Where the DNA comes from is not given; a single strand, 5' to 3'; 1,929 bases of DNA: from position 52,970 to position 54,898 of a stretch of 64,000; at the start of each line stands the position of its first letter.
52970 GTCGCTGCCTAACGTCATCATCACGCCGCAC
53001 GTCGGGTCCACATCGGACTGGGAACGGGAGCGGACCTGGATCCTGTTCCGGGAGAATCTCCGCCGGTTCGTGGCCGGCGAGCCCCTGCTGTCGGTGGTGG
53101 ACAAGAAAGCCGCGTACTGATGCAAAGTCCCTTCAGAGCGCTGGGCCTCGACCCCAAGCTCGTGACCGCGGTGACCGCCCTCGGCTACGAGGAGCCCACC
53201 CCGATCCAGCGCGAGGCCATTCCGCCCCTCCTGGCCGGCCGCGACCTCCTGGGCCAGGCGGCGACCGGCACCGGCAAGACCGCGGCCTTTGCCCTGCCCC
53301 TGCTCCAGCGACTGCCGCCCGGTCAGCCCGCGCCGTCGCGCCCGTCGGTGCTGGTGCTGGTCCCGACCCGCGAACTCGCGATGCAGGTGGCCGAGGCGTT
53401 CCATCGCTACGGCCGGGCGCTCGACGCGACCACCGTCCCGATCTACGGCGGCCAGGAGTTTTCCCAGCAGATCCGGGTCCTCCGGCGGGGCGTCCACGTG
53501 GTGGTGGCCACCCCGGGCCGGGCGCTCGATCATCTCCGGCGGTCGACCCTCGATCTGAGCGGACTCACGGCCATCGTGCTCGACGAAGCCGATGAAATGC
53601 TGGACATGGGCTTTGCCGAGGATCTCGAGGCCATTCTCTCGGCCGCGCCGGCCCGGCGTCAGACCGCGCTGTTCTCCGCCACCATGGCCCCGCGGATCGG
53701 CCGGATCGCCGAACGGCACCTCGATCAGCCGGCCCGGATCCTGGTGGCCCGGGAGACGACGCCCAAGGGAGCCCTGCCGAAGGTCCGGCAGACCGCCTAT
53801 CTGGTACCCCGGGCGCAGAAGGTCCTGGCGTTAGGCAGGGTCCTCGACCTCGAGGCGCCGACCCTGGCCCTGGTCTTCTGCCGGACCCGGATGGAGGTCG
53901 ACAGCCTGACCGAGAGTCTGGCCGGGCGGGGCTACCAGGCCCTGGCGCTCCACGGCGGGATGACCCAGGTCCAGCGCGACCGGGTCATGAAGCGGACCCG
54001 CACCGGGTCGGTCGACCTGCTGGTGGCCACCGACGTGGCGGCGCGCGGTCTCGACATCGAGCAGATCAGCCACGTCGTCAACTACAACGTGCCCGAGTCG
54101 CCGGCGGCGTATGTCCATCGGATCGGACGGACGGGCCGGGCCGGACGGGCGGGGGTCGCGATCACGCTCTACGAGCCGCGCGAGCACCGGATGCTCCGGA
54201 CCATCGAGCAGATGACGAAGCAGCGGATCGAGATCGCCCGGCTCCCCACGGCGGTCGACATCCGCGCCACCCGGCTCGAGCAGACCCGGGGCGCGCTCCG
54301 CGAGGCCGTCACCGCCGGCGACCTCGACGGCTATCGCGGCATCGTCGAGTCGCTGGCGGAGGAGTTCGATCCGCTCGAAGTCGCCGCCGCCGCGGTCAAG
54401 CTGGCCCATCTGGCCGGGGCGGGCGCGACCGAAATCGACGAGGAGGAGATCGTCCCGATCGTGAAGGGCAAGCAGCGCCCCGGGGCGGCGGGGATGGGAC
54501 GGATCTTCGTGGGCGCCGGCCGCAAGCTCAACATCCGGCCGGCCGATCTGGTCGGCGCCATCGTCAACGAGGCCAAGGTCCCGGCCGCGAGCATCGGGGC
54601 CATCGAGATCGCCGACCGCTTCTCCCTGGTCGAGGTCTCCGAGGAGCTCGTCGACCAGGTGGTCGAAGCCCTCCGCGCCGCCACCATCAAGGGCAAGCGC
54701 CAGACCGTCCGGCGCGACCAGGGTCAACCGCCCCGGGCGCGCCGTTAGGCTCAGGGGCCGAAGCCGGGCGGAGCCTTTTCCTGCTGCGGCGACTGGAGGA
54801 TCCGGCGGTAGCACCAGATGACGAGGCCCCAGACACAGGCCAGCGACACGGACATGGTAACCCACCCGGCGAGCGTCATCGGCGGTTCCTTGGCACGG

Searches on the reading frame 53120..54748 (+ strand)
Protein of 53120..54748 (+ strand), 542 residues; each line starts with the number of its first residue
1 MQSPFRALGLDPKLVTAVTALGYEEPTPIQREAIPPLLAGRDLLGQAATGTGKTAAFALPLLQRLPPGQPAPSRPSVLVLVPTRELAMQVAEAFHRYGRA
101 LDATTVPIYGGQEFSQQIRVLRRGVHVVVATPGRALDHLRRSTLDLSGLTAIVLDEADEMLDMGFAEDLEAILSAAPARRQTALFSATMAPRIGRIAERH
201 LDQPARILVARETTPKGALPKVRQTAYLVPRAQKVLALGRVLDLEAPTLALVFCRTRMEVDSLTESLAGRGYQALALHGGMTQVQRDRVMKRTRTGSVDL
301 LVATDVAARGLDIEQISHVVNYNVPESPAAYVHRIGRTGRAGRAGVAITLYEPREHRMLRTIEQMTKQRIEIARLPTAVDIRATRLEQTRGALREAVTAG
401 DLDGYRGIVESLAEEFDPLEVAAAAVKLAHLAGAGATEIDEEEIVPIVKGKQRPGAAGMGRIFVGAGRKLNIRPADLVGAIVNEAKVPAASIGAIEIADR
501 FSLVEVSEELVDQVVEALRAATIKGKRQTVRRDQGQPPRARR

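Call 6: search_protein_families(library=pfam, proteins=[window:53120-54748:+], max_evalue=0.0001)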
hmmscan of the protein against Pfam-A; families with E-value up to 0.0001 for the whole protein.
window:53120-54748:+ (542 aa): 5 families
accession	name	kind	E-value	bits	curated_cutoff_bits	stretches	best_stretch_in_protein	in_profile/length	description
PF00270.35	DEAD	-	1.8e-48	164.9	26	1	27-191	1-162/167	DEAD/DEAH box helicase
PF00271.37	Helicase_C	-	9e-32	110.1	23.5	1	234-342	2-110/110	Helicase conserved C-terminal domain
PF03880.21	DbpA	-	2.6e-22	79.1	25.6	1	461-531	1-71/72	DbpA RNA binding domain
PF25399.1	DeaD_dimer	-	7.4e-12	45.6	23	1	376-430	1-57/67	RNA helicase DeaD dimerization domain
PF04851.21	ResIII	-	1.1e-06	29.1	22.5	1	28-162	6-139/164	Type III restriction enzyme, res subunit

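Call 51: list_cluster_members(proteins=[window:53120-54745:+, window:51369-53117:+, window:50177-51355:+, window:46845-49601:+, window:6841-14286:+, window:36070-40689:+, window:14286-18806:+, window:18806-23215:+, window:42640-43839:-, window:31217-36070:+])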
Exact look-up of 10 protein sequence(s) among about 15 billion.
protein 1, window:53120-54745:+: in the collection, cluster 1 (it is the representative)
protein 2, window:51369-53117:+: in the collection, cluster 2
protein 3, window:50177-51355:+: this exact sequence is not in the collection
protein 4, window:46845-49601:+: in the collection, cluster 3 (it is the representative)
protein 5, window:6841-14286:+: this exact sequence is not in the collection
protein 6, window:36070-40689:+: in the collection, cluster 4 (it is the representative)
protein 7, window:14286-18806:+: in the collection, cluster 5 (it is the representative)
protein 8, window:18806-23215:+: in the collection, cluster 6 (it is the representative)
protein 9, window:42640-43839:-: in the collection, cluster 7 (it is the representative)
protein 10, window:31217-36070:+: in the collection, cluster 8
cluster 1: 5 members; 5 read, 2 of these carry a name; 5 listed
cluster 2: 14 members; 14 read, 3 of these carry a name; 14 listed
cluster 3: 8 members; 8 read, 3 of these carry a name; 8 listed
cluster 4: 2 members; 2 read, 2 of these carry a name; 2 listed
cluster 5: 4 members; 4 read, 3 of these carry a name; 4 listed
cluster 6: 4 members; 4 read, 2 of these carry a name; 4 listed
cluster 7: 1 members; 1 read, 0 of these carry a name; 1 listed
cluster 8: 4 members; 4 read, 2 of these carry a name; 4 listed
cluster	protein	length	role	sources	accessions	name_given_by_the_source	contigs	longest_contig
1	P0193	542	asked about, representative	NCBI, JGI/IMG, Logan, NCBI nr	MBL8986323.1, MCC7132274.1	MAG: DEAD/DEAH box helicase [Gemmatimonadetes bacterium] | DEAD/DEAH box helicase [Gemmatimonadota bacterium]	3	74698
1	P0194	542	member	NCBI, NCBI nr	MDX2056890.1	MAG: DEAD/DEAH box helicase [Gemmatimonadales bacterium] | DEAD/DEAH box helicase [Gemmatimonadales bacterium]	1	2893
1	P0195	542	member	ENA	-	-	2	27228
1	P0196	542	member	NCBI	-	-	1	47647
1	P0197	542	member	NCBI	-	-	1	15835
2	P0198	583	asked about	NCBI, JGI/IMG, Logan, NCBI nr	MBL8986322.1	MAG: hypothetical protein JNJ80_08630 [Gemmatimonadetes bacterium] | hypothetical protein [Gemmatimonadota bacterium]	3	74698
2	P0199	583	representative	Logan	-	-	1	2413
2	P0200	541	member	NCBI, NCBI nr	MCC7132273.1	MAG: hypothetical protein IT352_06495, partial [Gemmatimonadales bacterium] | hypothetical protein [Gemmatimonadales bacterium]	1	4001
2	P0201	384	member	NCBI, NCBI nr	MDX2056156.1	MAG: hypothetical protein SFV24_00005, partial [Gemmatimonadales bacterium] | hypothetical protein [Gemmatimonadales bacterium]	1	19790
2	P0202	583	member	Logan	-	-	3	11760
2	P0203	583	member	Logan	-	-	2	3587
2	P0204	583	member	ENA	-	-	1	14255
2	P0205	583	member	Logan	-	-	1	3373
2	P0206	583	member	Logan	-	-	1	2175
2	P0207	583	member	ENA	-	-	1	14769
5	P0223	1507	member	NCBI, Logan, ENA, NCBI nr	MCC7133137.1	MAG: amino acid adenylation domain-containing protein [Gemmatimonadales bacterium] | amino acid adenylation domain-containing protein [Gemmatimonadales bacterium]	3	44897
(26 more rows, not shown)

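Call 53: find_encoding_contigs(protein=P0223, flank=10000, max_places=6)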
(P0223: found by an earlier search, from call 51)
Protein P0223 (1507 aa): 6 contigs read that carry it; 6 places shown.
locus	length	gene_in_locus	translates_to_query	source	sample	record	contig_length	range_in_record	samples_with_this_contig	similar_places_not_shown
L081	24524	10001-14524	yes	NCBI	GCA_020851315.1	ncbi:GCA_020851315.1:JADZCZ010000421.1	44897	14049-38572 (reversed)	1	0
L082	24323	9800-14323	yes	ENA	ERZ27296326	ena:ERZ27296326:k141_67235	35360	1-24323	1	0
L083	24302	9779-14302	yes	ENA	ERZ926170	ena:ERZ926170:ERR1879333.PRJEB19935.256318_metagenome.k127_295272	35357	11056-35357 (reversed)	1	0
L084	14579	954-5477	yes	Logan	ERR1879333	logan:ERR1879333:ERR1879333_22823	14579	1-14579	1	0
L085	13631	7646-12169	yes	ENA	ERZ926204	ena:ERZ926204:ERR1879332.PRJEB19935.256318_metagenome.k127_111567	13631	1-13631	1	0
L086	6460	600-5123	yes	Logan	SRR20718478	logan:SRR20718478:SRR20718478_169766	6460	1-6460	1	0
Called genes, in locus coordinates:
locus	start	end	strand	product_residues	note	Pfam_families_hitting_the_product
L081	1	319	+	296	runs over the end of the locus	PF01061:ABC2_membrane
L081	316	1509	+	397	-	PF00005:ABC_tran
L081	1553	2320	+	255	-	PF00975:Thioesterase, PF12697:Abhydrolase_6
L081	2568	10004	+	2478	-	PF00501:AMP-binding, PF21394:Beta-ketacyl_N (weak), PF08659:KR, PF00550:PP-binding, PF00668:Condensation, PF00501:AMP-binding, PF13193:AMP-binding_C, PF00550:PP-binding, +2 more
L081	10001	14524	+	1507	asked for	PF00668:Condensation, PF00501:AMP-binding, PF08241:Methyltransf_11, PF08242:Methyltransf_12, PF13489:Methyltransf_23, PF13649:Methyltransf_25, PF13847:Methyltransf_31, PF00550:PP-binding, +1 more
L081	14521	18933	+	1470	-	PF00668:Condensation, PF00501:AMP-binding, PF08241:Methyltransf_11, PF08242:Methyltransf_12, PF13489:Methyltransf_23, PF13649:Methyltransf_25, PF13847:Methyltransf_31, PF00550:PP-binding, +4 more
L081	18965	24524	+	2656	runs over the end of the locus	PF00668:Condensation, PF18563:TubC_N, PF00501:AMP-binding, PF13193:AMP-binding_C, PF00550:PP-binding, PF00109:ketoacyl-synt, PF02801:Ketoacyl-synt_C, PF16197:KAsynt_C_assoc, +8 more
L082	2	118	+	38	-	?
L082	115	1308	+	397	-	PF00005:ABC_tran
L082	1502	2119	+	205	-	PF00975:Thioesterase, PF12697:Abhydrolase_6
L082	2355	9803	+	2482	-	PF00501:AMP-binding, PF21394:Beta-ketacyl_N (weak), PF08659:KR, PF00550:PP-binding, PF00668:Condensation, PF00501:AMP-binding, PF13193:AMP-binding_C, PF00550:PP-binding, +2 more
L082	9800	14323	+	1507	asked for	PF00668:Condensation, PF00501:AMP-binding, PF08241:Methyltransf_11, PF08242:Methyltransf_12, PF13489:Methyltransf_23, PF13649:Methyltransf_25, PF13847:Methyltransf_31, PF00550:PP-binding, +1 more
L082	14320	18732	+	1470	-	PF00668:Condensation, PF00501:AMP-binding, PF08241:Methyltransf_11, PF08242:Methyltransf_12, PF13489:Methyltransf_23, PF13649:Methyltransf_25, PF13847:Methyltransf_31, PF00550:PP-binding, +4 more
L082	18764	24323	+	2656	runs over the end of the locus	PF00668:Condensation, PF18563:TubC_N, PF00501:AMP-binding, PF13193:AMP-binding_C, PF00550:PP-binding, PF00109:ketoacyl-synt, PF02801:Ketoacyl-synt_C, PF16197:KAsynt_C_assoc, +8 more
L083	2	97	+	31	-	?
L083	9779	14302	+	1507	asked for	PF00668:Condensation, PF00501:AMP-binding, PF08241:Methyltransf_11, PF08242:Methyltransf_12, PF13489:Methyltransf_23, PF13649:Methyltransf_25, PF13847:Methyltransf_31, PF00550:PP-binding, +1 more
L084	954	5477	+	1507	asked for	PF00668:Condensation, PF00501:AMP-binding, PF08241:Methyltransf_11, PF08242:Methyltransf_12, PF13489:Methyltransf_23, PF13649:Methyltransf_25, PF13847:Methyltransf_31, PF00550:PP-binding, +1 more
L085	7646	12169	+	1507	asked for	PF00668:Condensation, PF00501:AMP-binding, PF08241:Methyltransf_11, PF08242:Methyltransf_12, PF13489:Methyltransf_23, PF13649:Methyltransf_25, PF13847:Methyltransf_31, PF00550:PP-binding, +1 more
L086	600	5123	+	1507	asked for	PF00668:Condensation, PF00501:AMP-binding, PF08241:Methyltransf_11, PF08242:Methyltransf_12, PF13489:Methyltransf_23, PF13649:Methyltransf_25, PF13847:Methyltransf_31, PF00550:PP-binding, +1 more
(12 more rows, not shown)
